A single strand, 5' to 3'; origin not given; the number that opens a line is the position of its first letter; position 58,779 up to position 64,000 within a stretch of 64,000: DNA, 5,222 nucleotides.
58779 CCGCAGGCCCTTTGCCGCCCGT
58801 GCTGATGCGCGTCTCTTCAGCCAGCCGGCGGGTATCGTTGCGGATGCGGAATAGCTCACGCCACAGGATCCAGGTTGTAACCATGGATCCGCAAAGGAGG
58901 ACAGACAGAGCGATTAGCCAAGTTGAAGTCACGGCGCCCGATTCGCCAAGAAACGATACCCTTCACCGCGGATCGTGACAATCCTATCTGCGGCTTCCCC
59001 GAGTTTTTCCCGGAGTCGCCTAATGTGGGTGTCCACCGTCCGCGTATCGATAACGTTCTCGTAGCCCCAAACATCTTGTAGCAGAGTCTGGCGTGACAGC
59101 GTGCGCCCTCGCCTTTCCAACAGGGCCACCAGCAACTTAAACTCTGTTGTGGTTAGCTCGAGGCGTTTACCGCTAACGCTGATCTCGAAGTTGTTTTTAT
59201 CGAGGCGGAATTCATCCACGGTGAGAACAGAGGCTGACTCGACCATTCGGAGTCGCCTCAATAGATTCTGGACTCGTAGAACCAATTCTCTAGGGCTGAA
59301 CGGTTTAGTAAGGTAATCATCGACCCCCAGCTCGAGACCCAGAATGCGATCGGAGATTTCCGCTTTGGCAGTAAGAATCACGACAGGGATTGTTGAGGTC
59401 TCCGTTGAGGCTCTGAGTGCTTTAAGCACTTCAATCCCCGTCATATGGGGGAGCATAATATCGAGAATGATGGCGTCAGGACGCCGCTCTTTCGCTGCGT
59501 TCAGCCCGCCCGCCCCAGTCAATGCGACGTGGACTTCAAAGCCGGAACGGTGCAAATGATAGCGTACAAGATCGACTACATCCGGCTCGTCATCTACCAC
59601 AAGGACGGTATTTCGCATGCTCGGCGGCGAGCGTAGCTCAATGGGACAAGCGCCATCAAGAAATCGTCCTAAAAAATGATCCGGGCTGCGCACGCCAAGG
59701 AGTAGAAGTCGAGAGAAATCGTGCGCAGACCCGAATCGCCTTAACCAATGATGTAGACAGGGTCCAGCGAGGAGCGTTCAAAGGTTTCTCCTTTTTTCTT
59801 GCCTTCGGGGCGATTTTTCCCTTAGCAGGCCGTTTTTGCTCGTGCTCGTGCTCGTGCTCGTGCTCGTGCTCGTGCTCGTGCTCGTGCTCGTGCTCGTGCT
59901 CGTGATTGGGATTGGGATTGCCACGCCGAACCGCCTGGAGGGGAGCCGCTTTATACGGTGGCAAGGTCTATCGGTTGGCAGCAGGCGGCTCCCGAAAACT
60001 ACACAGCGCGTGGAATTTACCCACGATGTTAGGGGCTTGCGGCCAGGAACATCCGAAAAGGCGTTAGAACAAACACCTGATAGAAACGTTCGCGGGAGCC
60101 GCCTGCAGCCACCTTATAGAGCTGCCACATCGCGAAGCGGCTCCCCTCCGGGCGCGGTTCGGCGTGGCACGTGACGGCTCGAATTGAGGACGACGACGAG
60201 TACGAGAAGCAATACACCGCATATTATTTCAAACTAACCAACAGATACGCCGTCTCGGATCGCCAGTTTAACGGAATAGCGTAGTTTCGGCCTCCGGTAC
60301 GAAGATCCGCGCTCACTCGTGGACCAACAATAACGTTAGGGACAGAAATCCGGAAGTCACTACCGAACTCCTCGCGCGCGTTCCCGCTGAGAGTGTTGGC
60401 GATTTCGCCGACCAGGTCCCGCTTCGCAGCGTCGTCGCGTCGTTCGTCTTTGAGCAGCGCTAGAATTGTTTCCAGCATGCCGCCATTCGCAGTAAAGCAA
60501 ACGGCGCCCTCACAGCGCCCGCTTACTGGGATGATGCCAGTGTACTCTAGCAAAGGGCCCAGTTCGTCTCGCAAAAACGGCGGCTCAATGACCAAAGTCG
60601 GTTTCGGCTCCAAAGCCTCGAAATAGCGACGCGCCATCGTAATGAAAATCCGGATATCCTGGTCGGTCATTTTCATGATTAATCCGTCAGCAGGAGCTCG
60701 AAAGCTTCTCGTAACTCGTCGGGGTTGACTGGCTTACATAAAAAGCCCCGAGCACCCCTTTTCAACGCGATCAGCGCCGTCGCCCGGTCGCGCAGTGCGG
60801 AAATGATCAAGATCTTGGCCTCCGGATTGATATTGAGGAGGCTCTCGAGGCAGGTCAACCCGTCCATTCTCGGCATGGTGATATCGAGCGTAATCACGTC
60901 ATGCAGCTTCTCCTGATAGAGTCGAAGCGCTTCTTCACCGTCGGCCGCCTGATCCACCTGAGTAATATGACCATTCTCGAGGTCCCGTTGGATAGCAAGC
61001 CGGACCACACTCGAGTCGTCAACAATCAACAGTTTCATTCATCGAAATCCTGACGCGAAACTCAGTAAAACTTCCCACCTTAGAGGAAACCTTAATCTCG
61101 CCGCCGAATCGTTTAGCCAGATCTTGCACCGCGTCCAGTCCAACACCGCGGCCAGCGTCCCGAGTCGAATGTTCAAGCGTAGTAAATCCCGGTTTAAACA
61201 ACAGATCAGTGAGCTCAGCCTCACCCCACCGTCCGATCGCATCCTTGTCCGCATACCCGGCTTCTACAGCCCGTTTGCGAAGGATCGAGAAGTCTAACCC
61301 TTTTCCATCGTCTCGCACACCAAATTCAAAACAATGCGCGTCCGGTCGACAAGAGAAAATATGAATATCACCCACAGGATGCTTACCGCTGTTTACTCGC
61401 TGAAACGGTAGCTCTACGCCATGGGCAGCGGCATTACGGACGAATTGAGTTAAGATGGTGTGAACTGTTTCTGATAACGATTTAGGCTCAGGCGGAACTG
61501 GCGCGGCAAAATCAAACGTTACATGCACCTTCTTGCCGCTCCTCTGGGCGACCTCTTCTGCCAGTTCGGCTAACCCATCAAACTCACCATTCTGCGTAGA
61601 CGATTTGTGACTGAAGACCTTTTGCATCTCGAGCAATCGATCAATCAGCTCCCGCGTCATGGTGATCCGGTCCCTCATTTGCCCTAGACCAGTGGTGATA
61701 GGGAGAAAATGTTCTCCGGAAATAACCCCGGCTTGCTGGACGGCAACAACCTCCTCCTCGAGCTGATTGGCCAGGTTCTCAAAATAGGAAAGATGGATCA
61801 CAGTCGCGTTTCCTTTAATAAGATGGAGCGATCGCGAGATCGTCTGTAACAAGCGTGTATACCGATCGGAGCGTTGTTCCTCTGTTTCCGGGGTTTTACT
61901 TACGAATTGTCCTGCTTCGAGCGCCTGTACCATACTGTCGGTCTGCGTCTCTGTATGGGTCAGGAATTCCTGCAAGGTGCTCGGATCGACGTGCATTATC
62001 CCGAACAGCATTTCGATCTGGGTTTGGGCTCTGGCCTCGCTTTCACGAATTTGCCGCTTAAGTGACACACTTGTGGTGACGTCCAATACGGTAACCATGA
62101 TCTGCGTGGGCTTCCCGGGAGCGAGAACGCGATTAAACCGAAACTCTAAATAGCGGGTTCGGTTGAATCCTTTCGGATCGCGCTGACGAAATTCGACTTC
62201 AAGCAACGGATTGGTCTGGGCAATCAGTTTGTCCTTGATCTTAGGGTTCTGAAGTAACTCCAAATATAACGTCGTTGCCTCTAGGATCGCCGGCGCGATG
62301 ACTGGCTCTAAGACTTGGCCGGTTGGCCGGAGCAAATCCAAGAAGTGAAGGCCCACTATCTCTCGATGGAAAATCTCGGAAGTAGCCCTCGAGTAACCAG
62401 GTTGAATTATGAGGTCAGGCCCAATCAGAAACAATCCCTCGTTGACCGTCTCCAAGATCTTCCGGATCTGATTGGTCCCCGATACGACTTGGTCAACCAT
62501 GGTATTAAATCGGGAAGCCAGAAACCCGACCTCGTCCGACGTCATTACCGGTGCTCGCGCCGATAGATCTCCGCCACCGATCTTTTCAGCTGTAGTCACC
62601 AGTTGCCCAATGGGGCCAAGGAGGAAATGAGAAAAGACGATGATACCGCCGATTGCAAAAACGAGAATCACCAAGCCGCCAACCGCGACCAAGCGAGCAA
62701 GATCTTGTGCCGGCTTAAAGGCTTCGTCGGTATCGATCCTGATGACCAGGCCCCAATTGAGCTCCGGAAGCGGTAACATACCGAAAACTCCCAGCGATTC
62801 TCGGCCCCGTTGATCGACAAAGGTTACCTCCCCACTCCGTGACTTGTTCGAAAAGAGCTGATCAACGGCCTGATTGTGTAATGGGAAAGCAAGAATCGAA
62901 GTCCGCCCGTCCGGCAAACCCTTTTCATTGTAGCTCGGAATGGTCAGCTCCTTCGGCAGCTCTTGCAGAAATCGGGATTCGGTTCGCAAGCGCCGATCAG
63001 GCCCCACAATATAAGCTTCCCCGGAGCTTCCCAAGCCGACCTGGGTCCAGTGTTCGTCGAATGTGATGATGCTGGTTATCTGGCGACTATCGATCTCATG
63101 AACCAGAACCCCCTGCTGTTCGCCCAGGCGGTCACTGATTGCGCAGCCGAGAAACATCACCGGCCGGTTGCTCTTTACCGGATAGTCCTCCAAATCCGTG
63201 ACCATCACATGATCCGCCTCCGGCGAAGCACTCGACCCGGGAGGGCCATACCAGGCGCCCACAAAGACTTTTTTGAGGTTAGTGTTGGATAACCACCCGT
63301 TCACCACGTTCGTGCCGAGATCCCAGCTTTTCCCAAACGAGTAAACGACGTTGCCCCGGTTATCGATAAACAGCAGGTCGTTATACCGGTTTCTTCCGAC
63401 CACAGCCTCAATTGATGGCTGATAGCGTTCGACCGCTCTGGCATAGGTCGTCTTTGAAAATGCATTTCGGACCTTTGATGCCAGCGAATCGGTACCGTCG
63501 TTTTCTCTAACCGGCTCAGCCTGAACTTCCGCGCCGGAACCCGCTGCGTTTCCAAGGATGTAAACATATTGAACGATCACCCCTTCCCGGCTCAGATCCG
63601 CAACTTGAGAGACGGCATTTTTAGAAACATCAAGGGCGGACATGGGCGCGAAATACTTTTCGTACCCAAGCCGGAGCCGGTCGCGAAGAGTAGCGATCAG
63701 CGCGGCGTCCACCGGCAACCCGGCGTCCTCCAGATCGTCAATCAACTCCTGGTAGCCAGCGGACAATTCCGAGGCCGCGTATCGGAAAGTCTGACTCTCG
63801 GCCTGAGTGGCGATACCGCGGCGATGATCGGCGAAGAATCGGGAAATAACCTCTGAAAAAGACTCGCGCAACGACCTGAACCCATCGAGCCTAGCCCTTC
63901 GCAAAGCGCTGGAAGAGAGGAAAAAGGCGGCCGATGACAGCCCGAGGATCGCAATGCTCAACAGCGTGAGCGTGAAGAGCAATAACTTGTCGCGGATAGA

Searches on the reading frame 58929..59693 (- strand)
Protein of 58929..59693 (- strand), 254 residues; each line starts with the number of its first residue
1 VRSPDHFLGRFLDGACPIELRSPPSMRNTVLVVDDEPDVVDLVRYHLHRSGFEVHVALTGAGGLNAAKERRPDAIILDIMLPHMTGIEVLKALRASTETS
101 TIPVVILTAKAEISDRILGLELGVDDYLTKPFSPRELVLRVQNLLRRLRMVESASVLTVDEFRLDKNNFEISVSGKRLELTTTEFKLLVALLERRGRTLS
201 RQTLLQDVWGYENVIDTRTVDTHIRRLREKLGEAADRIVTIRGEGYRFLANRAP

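Call 77: search_protein_families(library=pfam, proteins=[window:58929-59693:-], max_evalue=0.001)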
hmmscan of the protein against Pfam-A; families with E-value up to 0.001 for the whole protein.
window:58929-59693:- (254 aa): 2 families
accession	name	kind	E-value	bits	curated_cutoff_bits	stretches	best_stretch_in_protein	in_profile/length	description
PF00072.30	Response_reg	-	5.2e-29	101.1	30.2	1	30-141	1-110/111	Response regulator receiver domain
PF00486.34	Trans_reg_C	-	9.4e-27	93.3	26.2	1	175-248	1-77/77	Transcriptional regulatory protein, C terminal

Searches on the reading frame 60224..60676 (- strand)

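Call 77: search_protein_families(library=pfam, proteins=[window:60224-60676:-], max_evalue=0.001)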
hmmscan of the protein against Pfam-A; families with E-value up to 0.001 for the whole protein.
window:60224-60676:- (150 aa): 1 family
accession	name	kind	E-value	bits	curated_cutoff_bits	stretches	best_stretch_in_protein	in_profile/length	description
PF13690.11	CheX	-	1.9e-16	60.3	27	1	45-136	1-93/94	Chemotaxis phosphatase CheX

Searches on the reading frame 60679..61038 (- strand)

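Call 77: search_protein_families(library=pfam, proteins=[window:60679-61038:-], max_evalue=0.001)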
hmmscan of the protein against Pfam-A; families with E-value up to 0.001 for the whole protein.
window:60679-61038:- (119 aa): 1 family
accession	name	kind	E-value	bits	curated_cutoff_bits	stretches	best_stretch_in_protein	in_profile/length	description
PF00072.30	Response_reg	-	3.5e-27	95.2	30.2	1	4-113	2-110/111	Response regulator receiver domain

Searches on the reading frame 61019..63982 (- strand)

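Call 77: search_protein_families(library=pfam, proteins=[window:61019-63982:-], max_evalue=0.001)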
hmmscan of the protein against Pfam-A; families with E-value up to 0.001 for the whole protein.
window:61019-63982:- (987 aa): 3 families
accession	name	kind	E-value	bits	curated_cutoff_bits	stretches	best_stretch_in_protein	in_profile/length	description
PF00672.30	HAMP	-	5.8e-13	49.4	25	1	450-499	2-51/53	HAMP domain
PF02518.31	HATPase_c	-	4.6e-11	43.6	26.4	1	838-981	4-109/111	Histidine kinase-, DNA gyrase B-, and HSP90-like ATPase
PF02743.24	dCache_1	-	5.4e-06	26.6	45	1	194-414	62-239/240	Cache domain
